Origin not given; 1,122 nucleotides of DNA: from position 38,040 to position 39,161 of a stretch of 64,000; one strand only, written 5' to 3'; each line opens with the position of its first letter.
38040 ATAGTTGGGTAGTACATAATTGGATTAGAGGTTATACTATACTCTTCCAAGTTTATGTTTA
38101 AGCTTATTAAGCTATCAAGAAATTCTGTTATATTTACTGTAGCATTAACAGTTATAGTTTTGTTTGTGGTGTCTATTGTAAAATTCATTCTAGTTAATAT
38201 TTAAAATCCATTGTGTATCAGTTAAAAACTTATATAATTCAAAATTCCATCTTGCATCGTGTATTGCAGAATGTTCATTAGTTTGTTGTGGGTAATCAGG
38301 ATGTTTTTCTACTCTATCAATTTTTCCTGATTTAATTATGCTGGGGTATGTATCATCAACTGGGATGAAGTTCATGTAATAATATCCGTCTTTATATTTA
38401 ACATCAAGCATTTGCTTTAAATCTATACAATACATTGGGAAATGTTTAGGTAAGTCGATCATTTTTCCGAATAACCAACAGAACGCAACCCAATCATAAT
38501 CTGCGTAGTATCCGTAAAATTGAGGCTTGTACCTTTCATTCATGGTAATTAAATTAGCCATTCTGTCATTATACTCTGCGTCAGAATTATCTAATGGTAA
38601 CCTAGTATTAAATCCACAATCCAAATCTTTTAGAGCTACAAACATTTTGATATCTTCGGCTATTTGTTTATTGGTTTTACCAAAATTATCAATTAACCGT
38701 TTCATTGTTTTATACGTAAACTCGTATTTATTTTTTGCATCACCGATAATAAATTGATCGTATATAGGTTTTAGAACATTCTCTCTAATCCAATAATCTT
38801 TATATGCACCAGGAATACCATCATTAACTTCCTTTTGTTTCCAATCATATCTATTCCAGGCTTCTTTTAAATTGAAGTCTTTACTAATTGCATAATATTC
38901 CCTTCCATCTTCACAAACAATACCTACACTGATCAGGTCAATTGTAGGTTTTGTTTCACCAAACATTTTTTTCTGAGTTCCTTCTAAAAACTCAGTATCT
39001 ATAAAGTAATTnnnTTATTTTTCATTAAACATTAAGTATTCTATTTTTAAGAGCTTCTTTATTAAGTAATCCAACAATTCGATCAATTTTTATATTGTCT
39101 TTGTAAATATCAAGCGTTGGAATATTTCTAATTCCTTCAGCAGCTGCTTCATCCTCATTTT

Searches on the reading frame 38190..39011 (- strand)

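Call 21: search_protein_families(library=pfam, proteins=[window:38190-39011:-], max_evalue=0.001)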
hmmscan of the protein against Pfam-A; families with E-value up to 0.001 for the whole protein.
window:38190-39011:- (273 aa): 1 family
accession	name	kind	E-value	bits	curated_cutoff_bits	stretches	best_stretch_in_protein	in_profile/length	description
PF16473.11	Rv2179c-like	-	1.1e-07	32.1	27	1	2-261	3-174/177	3'-5' exoribonuclease Rv2179c-like domain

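Call 22: search_protein_families(library=phrogs, proteins=[window:38190-39011:-], max_evalue=0.001)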
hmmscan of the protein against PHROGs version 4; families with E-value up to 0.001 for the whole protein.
window:38190-39011:- (273 aa): 1 family
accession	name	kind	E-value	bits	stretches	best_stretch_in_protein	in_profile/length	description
phrog_2259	-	DNA, RNA and nucleotide metabolism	3.3e-46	158.2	1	1-266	8-175/186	Rnase H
